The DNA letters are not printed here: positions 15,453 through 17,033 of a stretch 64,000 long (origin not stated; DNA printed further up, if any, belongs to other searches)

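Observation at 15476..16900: Low-GC island encoding an unassignable 427-aa protein between moaA and normal-GC genes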

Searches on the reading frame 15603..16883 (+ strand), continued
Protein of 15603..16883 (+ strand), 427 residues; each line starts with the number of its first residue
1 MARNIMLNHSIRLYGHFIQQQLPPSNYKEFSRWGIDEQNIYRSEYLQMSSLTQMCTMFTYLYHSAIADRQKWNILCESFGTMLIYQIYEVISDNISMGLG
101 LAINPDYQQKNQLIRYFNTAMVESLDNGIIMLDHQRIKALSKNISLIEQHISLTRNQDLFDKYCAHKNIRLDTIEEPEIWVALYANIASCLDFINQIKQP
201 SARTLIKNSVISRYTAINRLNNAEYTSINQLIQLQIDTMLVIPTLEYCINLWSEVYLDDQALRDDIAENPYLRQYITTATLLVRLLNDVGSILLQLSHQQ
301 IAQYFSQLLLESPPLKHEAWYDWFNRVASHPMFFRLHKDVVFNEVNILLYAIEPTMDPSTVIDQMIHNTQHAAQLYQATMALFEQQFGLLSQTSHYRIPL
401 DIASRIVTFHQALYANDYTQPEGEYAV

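Call 22: search_protein_representatives(alignment_id=A1)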
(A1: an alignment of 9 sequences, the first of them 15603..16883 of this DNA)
Query: 9 sequences, 431 profile positions. Proteins with E-value up to 0.001 (for the whole library): 321; up to 1e-10: 278; up to 1e-30: 209. The best 150 are listed.
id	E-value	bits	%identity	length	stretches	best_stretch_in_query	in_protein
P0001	7.8e-178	608.3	-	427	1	1-431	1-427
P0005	1.4e-168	577.8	-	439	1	3-431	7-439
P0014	2.8e-141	487.8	-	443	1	5-431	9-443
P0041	6.8e-139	480.0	-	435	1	3-431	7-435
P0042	2.8e-135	468.1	-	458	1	5-431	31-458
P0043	1.8e-134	465.4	-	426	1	10-431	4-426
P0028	2.4e-134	465.0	-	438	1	3-431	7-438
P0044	9.6e-133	459.7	-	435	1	8-430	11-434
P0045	1.3e-132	459.3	-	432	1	2-431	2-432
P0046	2.1e-132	458.6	-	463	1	5-431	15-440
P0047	3.8e-132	457.7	-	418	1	6-431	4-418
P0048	1.0e-129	449.7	-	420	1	3-431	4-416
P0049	8.6e-128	443.4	-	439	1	7-431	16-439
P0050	3.7e-127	441.3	-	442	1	3-430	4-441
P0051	2.1e-126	438.8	-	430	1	5-431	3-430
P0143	3.4e-90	319.5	-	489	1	4-429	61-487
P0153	2.8e-87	309.9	-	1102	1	6-420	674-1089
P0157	1.1e-85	304.6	-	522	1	6-431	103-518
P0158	2.5e-85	303.4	-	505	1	5-430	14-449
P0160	1.3e-84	301.1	-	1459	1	8-430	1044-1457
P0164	3.3e-83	296.5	-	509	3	105-361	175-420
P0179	3.5e-75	270.0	-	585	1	3-430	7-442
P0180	6.7e-75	269.1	-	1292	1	8-431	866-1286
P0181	7.5e-75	268.9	-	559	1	4-431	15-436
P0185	2.7e-72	260.5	-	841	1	5-431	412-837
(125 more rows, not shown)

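Call 23: search_protein_families(library=pfam, proteins=[P0153, P0160, P0180, P0185, P0179, P0181, P0157, P0158, P0164, P0143], max_evalue=0.01)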
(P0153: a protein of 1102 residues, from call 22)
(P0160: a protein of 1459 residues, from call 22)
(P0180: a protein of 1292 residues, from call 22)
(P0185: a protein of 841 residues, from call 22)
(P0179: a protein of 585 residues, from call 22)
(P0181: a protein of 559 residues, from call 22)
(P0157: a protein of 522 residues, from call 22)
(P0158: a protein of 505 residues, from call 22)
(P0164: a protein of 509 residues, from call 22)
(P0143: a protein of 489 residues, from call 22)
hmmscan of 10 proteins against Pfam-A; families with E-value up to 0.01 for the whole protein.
P0153 (1102 aa): 1 family
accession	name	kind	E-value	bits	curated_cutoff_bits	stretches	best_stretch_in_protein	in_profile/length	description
PF05762.20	VWA_CoxE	-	1e-06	28.8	26.4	1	193-247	42-96/222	VWA domain containing CoxE-like protein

P0160 (1459 aa): 1 family
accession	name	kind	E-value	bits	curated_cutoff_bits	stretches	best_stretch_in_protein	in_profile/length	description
PF19086.5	Terpene_syn_C_2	-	0.0083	16.3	23.7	0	1262-1326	97-157/199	Terpene synthase family 2, C-terminal metal binding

P0180 (1292 aa): 0 families

P0185 (841 aa): 2 families
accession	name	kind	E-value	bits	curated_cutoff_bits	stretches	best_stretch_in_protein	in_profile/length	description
PF08644.17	SPT16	-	0.0004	21.2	25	1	363-409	53-103/112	FACT complex subunit (SPT16/CDC68)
PF00607.25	Gag_p24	-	0.0053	17.1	24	0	525-580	24-75/128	gag protein p24 N-terminal domain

P0179 (585 aa): 0 families

P0181 (559 aa): 0 families

P0157 (522 aa): 1 family
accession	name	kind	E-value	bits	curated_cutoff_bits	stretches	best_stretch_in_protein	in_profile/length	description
PF21117.3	MRB1590_C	-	0.0087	17.1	27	0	429-488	7-66/102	MRB1590 C-terminal domain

P0158 (505 aa): 0 families

P0164 (509 aa): 0 families

P0143 (489 aa): 1 family
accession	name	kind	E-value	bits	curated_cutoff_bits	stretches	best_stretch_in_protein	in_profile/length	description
PF12055.13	DUF3536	-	0.004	17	25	0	157-198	6-47/284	Domain of unknown function (DUF3536)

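Call 24: predict_structure(alignment_id=A2)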
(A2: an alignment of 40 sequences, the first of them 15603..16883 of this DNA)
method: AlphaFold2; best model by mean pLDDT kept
length: 427 residues; sequences in the alignment: 40
mean_pLDDT: 94.6   pTM: 0.93
mean pLDDT of the five models: 94.6, 94.5, 94.2, 94.0, 93.9
residues with pLDDT >= 90: 381; 70-90: 44; 50-70: 2; < 50: 0
segments of 3 or more residues with pLDDT < 50: none
pLDDT, mean of each block of 10 residues (from residue 1): 93 97 96 97 93 94 90 93 95 92 91 97 98 96 89 87 94 89 97 96 97 97 93 96 97 96 97 98 97 97 96 95 92 94 95 96 98 98 98 96 97 92 76
secondary structure, 60 per line:
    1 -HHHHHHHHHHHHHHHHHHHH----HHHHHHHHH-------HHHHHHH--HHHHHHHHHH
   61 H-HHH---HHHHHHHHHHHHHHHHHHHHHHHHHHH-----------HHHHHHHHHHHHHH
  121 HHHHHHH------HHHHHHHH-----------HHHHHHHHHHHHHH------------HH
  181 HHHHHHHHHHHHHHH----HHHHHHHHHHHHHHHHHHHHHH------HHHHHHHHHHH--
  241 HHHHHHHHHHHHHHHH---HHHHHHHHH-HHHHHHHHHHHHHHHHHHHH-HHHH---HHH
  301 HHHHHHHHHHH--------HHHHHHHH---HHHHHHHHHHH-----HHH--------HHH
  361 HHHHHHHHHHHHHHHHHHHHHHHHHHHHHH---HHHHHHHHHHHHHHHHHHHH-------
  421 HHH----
elements in order: H2-21 H26-34 H42-48 H51-61 H69-95 H107-127 H134-141 H153-166 H179-195 H200-221 H228-238 H241-256 H260-268 H270-289 H291-294 H298-311 H320-327 H331-341 H358-390 H394-413

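Call 28: fold_search(model_id=the predicted structure, library=pdb)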
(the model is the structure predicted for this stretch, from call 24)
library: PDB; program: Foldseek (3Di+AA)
matches with E <= 10: 517; with E <= 0.001: 0
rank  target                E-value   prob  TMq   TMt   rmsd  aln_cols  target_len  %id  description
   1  8h72_A                5.5e-03  1.00  0.30  0.37  18.3       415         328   11  Class I sesquiterpene synthase DbPROS (complex) (released 2023-08-23)
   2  9hqb_C                1.8e-02  0.99  0.29  0.37  15.0       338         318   12  1-Epi-Cubenol Synthase from Nonomuraea coxensis (NcECS) in complex with 2,3-DHFPP (released 2025-12-24)
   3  9hqb_B                2.0e-02  0.99  0.28  0.37  15.1       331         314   10  1-Epi-Cubenol Synthase from Nonomuraea coxensis (NcECS) in complex with 2,3-DHFPP (released 2025-12-24)
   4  9hq2                  2.2e-02  0.99  0.30  0.39  14.8       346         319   11  1-Epi-Cubenol Synthase from Nonomuraea coxensis (NcECS): Open State (released 2025-12-24)
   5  6egk_A                2.4e-02  1.00  0.40  0.52  10.5       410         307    8  T181N Cucumene Synthase (released 2018-10-31)
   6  9hqb_A                3.1e-02  0.99  0.30  0.38  14.2       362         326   11  1-Epi-Cubenol Synthase from Nonomuraea coxensis (NcECS) in complex with 2,3-DHFPP (released 2025-12-24)
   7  1ps1_A                3.4e-02  1.00  0.37  0.48  11.0       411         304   10  PENTALENENE SYNTHASE (released 1998-03-25)
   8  9hqb_D                3.5e-02  0.98  0.26  0.36  15.4       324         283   10  1-Epi-Cubenol Synthase from Nonomuraea coxensis (NcECS) in complex with 2,3-DHFPP (released 2025-12-24)
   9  8h6q_A                3.5e-02  0.97  0.28  0.33  16.0       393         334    9  Class I sesquiterpene synthase BCBOT2 (apo) (released 2023-08-23)
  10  8b4l_C                3.8e-02  0.99  0.35  0.44  11.0       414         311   11  Crystal structure of a selenomethionine-labeled hydropyrene synthase (M75L variant) in its closed conformation (released 2023-10-04)
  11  9m25_A                4.5e-02  1.00  0.40  0.52   8.9       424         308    9  Type I diterpene synthase from Streptomyces (released 2026-03-04)
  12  9hqa_A                4.9e-02  1.00  0.39  0.48  10.1       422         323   10  1-Epi-Cubenol Synthase from Nonomuraea coxensis (NcECS) in complex with pyrophosphate (released 2025-12-24)
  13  9hqa_B                5.1e-02  1.00  0.41  0.51  10.1       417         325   10  1-Epi-Cubenol Synthase from Nonomuraea coxensis (NcECS) in complex with pyrophosphate (released 2025-12-24)
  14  9c7k_A                5.3e-02  1.00  0.37  0.50  11.1       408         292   10  Crystal structure of pentalenene synthase variant F76A with PEG molecule in the active site (released 2024-11-06)
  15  6vkz                  5.3e-02  0.99  0.39  0.39  13.3       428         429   13  Crystal Structure of the N-prenyltransferase DabA in Complex with GSPP and Mg2+ (released 2020-04-08)
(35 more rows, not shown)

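Call 33: search_protein_families(library=pfam, proteins=[L016:9214-10521:+, L041:7129-7902:+, L049:10030-11364:+, L053:9294-9701:+, L054:9387-9746:+, L036:5850-6308:+, L006:9246-10019:-, L039:9257-10606:+], max_evalue=0.01)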
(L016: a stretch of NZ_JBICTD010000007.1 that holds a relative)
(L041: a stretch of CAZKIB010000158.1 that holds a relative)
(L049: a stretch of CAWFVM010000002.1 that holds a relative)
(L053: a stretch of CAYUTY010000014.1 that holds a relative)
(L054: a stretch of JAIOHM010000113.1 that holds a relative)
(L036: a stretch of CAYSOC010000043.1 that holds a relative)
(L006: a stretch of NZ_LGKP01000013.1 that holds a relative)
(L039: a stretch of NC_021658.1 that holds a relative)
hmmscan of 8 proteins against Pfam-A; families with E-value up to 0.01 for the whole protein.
L016:9214-10521:+ (435 aa): 1 family
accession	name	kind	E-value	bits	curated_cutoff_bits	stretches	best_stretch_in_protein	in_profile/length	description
PF00067.27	p450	-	1.6e-62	212.2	22.8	1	14-415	4-442/462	Cytochrome P450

L041:7129-7902:+ (257 aa): 0 families

L049:10030-11364:+ (444 aa): 7 families
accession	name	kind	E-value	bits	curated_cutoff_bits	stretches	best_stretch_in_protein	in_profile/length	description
PF01266.30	DAO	-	6.3e-09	36.2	27.9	1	7-45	2-41/353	FAD dependent oxidoreductase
PF01494.25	FAD_binding_3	-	6.6e-09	35.9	22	1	6-347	3-318/349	FAD binding domain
PF04820.20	Trp_halogenase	-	6.7e-08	32.3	21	1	8-46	3-45/458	Tryptophan halogenase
PF13450.12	NAD_binding_8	-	7.3e-05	23.4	21.9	1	9-36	1-28/68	NAD(P)-binding Rossmann-like domain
PF00890.30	FAD_binding_2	-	0.00015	21.5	20.4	1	7-46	2-43/414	FAD binding domain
PF07992.20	Pyr_redox_2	-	0.0005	20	26.1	0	5-36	143-174/291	Pyridine nucleotide-disulphide oxidoreductase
PF03486.20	HI0933_like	-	0.006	16.5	50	1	6-51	2-50/244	HI0933-like protein Rossmann domain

L053:9294-9701:+ (135 aa): 1 family
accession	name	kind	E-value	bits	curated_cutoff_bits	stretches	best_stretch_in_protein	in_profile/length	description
PF01042.26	Ribonuc_L-PSP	-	2.8e-43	147.2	27.3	1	19-134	3-120/121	Endoribonuclease L-PSP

L054:9387-9746:+ (119 aa): 0 families

L036:5850-6308:+ (152 aa): 0 families

L006:9246-10019:- (257 aa): 1 family
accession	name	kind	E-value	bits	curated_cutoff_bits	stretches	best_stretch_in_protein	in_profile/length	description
PF13761.12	DUF4166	-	1.4e-61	207.9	23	1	46-232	1-184/184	Domain of unknown function (DUF4166)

L039:9257-10606:+ (449 aa): 1 family
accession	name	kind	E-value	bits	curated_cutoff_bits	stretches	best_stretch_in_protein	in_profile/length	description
PF00067.27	p450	-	5e-87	293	22.8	1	6-436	1-458/462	Cytochrome P450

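Call 40: search_solved_structures(query=A2, max_evalue=10, show_alignments=4)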
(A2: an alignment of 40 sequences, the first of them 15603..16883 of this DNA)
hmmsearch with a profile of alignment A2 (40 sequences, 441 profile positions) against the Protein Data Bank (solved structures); distinct sequences matched with E-value up to 10: 1.
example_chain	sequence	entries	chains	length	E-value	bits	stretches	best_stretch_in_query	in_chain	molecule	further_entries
3cm0_A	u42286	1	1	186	1.5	10.9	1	272-330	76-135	Adenylate kinase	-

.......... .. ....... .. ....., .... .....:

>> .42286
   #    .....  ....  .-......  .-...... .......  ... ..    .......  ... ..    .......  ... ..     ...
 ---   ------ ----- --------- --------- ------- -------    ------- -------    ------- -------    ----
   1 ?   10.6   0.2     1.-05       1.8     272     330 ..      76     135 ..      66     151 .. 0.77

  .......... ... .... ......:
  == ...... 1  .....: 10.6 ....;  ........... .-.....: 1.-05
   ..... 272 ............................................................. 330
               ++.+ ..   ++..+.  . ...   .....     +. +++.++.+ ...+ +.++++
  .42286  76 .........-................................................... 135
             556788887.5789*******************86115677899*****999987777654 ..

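Call 48: list_cluster_members(proteins=[window:15603-16883:+, P0002, P0003])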
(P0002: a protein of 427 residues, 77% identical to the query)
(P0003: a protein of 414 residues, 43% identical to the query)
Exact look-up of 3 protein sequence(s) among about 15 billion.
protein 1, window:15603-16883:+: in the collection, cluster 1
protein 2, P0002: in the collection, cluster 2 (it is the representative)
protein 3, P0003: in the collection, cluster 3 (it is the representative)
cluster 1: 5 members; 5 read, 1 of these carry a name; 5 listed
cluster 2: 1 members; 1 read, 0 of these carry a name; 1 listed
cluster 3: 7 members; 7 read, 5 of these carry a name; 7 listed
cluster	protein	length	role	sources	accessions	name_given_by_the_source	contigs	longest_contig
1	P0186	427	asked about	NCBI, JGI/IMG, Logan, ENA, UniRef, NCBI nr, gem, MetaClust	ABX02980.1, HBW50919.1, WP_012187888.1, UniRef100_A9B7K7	MAG TPA: hypothetical protein DEF47_13580 [Herpetosiphon sp.] | Terpene synthase n=1 Tax=Herpetosiphon aurantiacus (strain ATCC 23779 / DSM 785 / 114-95) ... | hypothetical protein [Herpetosiphon sp.]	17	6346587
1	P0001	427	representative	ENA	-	-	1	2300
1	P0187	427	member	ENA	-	-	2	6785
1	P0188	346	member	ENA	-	-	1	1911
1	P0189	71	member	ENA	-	-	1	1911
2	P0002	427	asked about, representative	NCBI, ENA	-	-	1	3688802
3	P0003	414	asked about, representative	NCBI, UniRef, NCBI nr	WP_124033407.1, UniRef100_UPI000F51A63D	hypothetical protein [Herpetosiphon llansteffanensis] | hypothetical protein n=1 Tax=Herpetosiphon llansteffanensis TaxID=2094568 ...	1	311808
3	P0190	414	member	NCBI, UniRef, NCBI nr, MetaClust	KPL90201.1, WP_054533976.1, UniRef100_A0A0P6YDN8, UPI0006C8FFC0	hypothetical protein [Herpetosiphon geysericola] | Terpene synthase n=1 Tax=Herpetosiphon geysericola TaxID=70996 RepID=A0A0P6YDN8_9CHLR | status=active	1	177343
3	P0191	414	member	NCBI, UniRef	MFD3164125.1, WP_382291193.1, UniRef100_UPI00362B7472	hypothetical protein [Herpetosiphon sp. NSE202] | hypothetical protein n=1 Tax=Herpetosiphon sp. NSE202 TaxID=3351349 RepID=UPI00362B7472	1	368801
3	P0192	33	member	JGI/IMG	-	ABC-2 type transport system permease protein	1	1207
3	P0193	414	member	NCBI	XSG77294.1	hypothetical protein ACP8Y2_09830 [Herpetosiphon llansteffanensis]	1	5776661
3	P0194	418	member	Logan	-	-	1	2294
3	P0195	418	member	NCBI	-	-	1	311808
